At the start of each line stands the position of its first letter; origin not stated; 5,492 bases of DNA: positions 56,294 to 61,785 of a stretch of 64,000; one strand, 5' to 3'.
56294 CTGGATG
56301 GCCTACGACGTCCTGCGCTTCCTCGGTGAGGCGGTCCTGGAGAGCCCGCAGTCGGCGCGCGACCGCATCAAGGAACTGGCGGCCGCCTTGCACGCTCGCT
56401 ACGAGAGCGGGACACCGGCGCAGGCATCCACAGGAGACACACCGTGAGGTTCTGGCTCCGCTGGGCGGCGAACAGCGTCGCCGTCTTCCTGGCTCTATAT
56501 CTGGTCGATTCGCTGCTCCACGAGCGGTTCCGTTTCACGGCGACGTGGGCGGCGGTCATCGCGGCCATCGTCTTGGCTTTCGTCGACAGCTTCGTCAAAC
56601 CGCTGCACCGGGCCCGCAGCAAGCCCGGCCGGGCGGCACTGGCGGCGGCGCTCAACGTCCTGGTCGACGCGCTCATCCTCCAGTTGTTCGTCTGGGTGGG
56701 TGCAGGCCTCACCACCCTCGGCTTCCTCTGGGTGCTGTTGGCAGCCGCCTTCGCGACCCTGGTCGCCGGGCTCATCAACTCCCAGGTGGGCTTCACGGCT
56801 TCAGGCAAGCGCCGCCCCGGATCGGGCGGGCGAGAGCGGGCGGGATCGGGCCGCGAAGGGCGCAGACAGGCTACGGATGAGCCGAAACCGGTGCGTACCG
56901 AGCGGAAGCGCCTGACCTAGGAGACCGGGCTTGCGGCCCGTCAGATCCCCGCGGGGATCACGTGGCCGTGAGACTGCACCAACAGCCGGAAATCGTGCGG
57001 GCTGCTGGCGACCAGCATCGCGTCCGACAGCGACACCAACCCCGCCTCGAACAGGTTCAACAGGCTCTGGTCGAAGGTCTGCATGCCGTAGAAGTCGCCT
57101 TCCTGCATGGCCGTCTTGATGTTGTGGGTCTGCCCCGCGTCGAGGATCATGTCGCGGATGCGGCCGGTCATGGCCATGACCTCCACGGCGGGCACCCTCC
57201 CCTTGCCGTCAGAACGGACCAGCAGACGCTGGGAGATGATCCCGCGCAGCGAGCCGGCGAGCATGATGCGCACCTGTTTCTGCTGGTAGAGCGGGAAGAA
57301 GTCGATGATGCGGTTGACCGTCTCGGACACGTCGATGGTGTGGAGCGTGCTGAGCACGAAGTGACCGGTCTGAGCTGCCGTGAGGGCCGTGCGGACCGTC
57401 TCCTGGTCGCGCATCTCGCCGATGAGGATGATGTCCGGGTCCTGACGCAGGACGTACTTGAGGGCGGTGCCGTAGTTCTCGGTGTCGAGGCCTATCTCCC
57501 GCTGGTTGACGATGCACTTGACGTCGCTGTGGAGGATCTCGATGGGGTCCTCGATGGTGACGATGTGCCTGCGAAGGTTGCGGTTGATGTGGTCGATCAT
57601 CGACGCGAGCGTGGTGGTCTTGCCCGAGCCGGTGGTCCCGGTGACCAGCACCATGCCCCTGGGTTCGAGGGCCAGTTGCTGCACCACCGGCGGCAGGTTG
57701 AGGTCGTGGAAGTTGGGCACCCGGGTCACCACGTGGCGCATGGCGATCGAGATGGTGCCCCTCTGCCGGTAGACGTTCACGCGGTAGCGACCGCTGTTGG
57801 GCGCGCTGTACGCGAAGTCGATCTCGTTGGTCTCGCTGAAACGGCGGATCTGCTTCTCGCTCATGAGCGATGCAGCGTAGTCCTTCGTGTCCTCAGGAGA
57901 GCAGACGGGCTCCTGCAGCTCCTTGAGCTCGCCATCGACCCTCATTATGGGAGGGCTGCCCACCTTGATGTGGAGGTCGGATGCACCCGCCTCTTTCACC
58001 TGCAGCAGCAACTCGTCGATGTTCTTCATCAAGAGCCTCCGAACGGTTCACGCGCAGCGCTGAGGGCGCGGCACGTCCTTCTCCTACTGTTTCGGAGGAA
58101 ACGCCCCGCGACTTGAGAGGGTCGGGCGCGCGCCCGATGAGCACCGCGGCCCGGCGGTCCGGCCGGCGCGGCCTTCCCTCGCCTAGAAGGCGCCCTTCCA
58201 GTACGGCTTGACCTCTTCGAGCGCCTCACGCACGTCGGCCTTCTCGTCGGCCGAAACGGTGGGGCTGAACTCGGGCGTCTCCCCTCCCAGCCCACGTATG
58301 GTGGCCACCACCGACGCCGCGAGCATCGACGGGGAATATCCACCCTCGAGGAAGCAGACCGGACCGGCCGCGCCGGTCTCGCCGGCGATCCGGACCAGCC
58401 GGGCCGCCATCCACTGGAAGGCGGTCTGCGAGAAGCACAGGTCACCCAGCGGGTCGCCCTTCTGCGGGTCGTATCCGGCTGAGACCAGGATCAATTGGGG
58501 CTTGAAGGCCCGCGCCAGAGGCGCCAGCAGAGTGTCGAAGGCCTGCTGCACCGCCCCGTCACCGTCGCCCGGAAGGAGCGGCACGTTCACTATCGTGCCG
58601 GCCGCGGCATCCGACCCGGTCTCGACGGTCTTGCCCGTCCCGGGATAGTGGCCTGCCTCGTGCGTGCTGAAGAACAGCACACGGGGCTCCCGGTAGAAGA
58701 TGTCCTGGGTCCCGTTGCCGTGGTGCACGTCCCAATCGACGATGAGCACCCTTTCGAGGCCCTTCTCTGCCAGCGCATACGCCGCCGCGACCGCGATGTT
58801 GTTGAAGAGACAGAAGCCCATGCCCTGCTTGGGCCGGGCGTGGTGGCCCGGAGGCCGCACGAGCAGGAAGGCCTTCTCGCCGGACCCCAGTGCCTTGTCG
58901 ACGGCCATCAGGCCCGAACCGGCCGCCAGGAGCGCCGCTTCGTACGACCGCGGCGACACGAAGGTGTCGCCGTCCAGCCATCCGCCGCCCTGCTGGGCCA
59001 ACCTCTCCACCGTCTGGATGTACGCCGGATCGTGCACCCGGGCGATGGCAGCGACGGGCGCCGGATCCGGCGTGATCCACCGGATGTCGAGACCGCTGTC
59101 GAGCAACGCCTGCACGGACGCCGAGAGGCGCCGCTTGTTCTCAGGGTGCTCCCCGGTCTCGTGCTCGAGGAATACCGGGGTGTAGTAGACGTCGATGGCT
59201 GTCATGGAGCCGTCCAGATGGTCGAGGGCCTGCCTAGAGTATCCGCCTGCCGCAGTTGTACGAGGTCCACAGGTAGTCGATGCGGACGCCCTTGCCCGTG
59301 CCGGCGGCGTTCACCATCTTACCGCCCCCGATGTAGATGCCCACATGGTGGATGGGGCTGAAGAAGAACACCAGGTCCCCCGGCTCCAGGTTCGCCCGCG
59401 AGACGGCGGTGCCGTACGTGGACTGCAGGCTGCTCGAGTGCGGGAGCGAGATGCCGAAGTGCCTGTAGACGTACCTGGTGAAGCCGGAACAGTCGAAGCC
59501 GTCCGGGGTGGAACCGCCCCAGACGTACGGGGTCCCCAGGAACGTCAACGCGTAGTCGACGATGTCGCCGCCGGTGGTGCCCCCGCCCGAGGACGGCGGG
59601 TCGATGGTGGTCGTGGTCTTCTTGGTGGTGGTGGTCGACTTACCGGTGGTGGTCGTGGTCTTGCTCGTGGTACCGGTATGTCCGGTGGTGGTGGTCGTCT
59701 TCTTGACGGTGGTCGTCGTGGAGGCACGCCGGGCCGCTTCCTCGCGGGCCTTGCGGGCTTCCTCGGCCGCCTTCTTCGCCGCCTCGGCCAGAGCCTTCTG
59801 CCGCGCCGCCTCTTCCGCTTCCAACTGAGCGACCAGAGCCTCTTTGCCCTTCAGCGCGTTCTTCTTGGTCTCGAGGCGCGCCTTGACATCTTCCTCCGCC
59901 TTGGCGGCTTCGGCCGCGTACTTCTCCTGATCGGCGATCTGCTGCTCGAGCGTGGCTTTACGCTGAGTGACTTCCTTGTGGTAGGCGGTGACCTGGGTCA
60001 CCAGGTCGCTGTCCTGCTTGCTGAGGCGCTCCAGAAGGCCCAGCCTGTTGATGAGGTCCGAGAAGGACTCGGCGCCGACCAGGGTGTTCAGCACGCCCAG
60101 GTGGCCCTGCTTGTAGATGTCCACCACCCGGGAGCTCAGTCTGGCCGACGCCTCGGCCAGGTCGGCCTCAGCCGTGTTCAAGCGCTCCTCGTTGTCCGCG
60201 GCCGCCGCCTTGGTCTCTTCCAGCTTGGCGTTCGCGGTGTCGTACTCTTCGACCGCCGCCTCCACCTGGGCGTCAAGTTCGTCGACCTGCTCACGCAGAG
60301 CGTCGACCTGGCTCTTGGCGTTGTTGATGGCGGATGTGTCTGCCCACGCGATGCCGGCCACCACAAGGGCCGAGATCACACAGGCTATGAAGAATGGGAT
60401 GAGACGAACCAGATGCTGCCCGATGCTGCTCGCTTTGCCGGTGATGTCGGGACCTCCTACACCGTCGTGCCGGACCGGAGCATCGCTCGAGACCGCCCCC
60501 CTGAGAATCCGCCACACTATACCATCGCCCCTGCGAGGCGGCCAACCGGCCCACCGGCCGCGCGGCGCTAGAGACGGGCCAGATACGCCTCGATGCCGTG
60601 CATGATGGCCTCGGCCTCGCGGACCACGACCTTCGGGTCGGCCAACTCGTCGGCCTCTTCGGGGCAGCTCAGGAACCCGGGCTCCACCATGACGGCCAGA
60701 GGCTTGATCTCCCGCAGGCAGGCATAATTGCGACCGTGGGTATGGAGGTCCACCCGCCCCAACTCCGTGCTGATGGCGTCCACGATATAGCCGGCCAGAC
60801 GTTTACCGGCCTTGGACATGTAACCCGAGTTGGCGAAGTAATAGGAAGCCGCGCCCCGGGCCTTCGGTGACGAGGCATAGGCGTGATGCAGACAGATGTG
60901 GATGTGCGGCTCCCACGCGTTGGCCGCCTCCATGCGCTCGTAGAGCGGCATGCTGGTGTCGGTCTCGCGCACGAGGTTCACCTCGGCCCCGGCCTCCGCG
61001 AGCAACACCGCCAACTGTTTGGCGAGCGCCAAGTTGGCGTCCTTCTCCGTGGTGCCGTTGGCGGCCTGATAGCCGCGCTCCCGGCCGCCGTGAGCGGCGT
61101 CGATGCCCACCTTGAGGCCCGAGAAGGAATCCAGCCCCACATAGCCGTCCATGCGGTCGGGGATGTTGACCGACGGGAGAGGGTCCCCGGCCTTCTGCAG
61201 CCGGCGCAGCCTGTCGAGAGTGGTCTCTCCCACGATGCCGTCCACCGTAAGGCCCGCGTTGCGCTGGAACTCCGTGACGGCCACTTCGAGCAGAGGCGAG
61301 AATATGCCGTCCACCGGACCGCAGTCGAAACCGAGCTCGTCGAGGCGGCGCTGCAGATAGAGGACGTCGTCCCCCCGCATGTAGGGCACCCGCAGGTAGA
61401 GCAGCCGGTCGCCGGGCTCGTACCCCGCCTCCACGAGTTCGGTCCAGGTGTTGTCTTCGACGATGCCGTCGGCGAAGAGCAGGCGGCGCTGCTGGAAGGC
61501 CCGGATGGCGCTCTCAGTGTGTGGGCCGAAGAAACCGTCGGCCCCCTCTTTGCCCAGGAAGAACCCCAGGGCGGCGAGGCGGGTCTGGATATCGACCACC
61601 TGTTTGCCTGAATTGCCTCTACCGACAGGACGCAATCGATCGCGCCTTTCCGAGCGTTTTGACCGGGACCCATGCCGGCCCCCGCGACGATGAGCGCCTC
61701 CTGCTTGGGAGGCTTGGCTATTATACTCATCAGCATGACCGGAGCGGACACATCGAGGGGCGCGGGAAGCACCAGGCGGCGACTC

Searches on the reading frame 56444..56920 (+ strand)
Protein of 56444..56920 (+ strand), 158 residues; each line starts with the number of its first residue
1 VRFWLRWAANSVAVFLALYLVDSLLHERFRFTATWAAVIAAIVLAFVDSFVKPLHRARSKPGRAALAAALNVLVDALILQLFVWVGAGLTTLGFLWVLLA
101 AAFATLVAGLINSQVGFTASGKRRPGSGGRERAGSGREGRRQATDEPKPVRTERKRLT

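Call 5: search_protein_families(library=ncbifam, proteins=[window:56444-56920:+], max_evalue=0.001)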
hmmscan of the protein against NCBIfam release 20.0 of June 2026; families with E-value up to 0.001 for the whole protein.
window:56444-56920:+ (158 aa): 0 families

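Call 45: search_protein_families(library=pfam, proteins=[window:56444-56920:+], max_evalue=0.01)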
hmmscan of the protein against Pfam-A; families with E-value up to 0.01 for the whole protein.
window:56444-56920:+ (158 aa): 1 family
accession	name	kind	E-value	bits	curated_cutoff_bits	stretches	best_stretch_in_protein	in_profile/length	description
PF04020.18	Phage_holin_4_2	-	7.6e-09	36.6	28.8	1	1-108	1-103/105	Mycobacterial 4 TMS phage holin, superfamily IV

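Call 53: search_protein_families(library=padloc, proteins=[window:56444-56920:+], max_evalue=0.001)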
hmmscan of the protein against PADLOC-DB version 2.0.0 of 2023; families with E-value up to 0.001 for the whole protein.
window:56444-56920:+ (158 aa): 0 families

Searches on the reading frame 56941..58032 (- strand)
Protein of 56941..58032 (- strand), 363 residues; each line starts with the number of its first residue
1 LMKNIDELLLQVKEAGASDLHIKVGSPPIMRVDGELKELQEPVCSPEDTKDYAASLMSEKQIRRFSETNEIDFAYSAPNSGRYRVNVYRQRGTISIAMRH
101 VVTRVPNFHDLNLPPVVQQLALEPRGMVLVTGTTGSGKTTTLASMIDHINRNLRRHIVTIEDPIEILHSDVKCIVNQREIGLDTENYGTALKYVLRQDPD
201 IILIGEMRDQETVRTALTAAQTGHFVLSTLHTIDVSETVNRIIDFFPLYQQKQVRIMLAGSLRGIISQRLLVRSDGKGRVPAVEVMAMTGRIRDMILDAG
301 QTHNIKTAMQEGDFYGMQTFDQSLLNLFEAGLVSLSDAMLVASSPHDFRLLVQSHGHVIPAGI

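Call 5: search_protein_families(library=ncbifam, proteins=[window:56941-58032:-], max_evalue=0.001)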
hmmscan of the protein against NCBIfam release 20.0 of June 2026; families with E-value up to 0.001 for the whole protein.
window:56941-58032:- (363 aa): 17 families
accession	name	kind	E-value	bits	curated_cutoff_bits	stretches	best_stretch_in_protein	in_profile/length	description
TIGR01420.1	pilT_fam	subfamily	1.3e-140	468.5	319.1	1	5-347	2-343/343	PilT/PilU family type 4a pilus ATPase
TIGR02538.1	type_IV_pilB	equivalog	1.1e-46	159.6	675.65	2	2-272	182-453/564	type IV-A pilus assembly ATPase PilB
TIGR02524.1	dot_icm_DotB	equivalog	2.3e-45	155.4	463.3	1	3-334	4-346/358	Dot/Icm type IV secretion system ATPase DotB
TIGR02533.1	type_II_gspE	equivalog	4.8e-43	147.5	630.25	1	118-271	236-379/486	type II secretion system ATPase GspE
TIGR02525.1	plasmid_TraJ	equivalog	1.5e-42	145.9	368.3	1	86-298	110-324/372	plasmid transfer ATPase TraJ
NF007755.0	PRK10436.1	equivalog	6.2e-42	143.8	617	1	5-272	89-356/465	type II secretion system protein GspE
NF041000.1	ATPase_ComGA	equivalog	2.7e-39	134.8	300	1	117-271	120-265/267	competence type IV pilus ATPase ComGA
NF053534.1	T4PilAsmATPsTfpB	equivalog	1.9e-36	125.6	850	1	118-271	329-472/584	type IV pilus assembly ATPase TfpB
NF058587.1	archaellum_moto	equivalog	1e-20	74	550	1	120-242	270-393/527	archaellum flagellar ATPase motor FlaI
TIGR02788.1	VirB11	equivalog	2e-16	59.9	249.95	1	119-245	138-265/308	P-type DNA transfer ATPase VirB11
TIGR02782.1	TrbB_P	equivalog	6.7e-14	51.9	304.55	1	122-261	133-271/303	P-type conjugative transfer ATPase TrbB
TIGR03819.1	heli_sec_ATPase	hypoth_equivalog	6e-13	48.7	373.15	1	122-241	175-296/340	TadA family conjugal transfer-associated ATPase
NF010469.0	PRK13894.1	subfamily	3.4e-12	46.4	508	1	124-243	148-265/320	conjugal transfer ATPase TrbB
NF010425.0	PRK13851.1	equivalog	1.3e-11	44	461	1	43-240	88-278/344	type IV secretion system protein VirB11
NF010407.0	PRK13833.1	subfamily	7.6e-10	38.7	499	1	121-256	140-273/323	conjugal transfer protein TrbB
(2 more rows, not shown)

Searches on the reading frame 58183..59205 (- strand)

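Call 5: search_protein_families(library=ncbifam, proteins=[window:58183-59205:-], max_evalue=0.001)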
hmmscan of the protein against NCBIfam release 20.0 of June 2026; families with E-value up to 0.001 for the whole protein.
window:58183-59205:- (340 aa): 0 families

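Call 60: search_protein_families(library=pfam, proteins=[window:58183-59205:-], max_evalue=0.001)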
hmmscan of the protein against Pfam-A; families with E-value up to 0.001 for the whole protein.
window:58183-59205:- (340 aa): 1 family
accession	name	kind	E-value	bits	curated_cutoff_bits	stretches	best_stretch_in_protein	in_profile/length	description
PF00850.24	Hist_deacetyl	-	4e-90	302.6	27.9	1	20-305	1-297/298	Histone deacetylase domain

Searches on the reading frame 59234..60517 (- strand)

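Call 60: search_protein_families(library=pfam, proteins=[window:59234-60517:-], max_evalue=0.001)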
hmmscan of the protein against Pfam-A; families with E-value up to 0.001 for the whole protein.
window:59234-60517:- (427 aa): 2 families
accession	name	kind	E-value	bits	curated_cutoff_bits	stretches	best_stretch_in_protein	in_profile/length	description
PF00877.26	NLPC_P60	-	5.5e-29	100.7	23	1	328-420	1-95/105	NlpC/P60 family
PF24568.1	CC_PcsB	-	1.3e-10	41.4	27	1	116-185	4-74/75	Peptidoglycan hydrolase PcsB, coiled-coil domain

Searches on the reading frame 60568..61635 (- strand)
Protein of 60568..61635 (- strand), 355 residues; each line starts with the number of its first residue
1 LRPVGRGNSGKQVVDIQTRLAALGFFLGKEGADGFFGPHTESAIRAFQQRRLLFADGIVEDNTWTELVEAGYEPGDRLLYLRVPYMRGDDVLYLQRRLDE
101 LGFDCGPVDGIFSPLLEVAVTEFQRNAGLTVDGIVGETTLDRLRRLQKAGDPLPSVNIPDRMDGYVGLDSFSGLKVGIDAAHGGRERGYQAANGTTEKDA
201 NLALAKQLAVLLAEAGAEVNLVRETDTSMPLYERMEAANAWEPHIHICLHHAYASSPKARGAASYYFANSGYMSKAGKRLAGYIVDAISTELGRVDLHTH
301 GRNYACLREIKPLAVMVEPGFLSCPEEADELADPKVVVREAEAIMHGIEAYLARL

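Call 5: search_protein_families(library=ncbifam, proteins=[window:60568-61635:-], max_evalue=0.001)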
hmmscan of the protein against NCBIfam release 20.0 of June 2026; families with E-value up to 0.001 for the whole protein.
window:60568-61635:- (355 aa): 13 families
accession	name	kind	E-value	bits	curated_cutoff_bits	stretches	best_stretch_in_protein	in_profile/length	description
TIGR02869.1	spore_SleB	equivalog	4.6e-29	101.8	236.5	2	87-202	12-91/201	spore cortex-lytic enzyme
TIGR02883.1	spore_cwlD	equivalog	2.3e-24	86.5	221.55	1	178-351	5-189/189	N-acetylmuramoyl-L-alanine amidase CwlD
NF052336.1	PdgHdaseHSB100310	equivalog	1.5e-17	64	500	1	5-140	186-310/316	peptidoglycan hydrolase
NF052335.1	PdgHdaseHSB129560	equivalog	2e-16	60.2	500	1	6-141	202-326/330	peptidoglycan hydrolase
NF007652.1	PRK10319.1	equivalog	2.6e-16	59.7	400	1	176-280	60-165/291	N-acetylmuramoyl-L-alanine amidase AmiA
NF052377.1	lmo1851_S41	exception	2e-12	46.6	725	2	88-147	390-450/468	lmo1851 family serine protease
NF038267.1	amidase_AmiC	exception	4.8e-12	45.2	700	1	176-282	189-296/407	N-acetylmuramoyl-L-alanine amidase AmiC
NF004786.0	PRK06132.1-3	equivalog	8.3e-12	44.6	329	2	10-57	220-265/418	hypothetical protein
NF007751.0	PRK10431.1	equivalog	3.6e-09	35.7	532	1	176-270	194-289/445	N-acetylmuramoyl-L-alanine amidase AmiB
NF038140.1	amidase_Rv3717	exception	6.7e-08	32.2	335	1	187-353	57-232/233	Rv3717 family N-acetylmuramoyl-L-alanine amidase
TIGR03979.1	His_Ser_Rich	equivalog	4.7e-07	30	121.65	0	11-59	132-178/190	His-Xaa-Ser repeat protein HxsA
NF050040.1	horm_taper_TftA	equivalog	7.8e-05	21.5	500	1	176-329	4-163/450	hormogonium tapered terminus morphoprotein TftA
NF038080.1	PG_bind_siph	domain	0.00056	20.2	55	0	5-68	8-75/76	peptidoglycan-binding protein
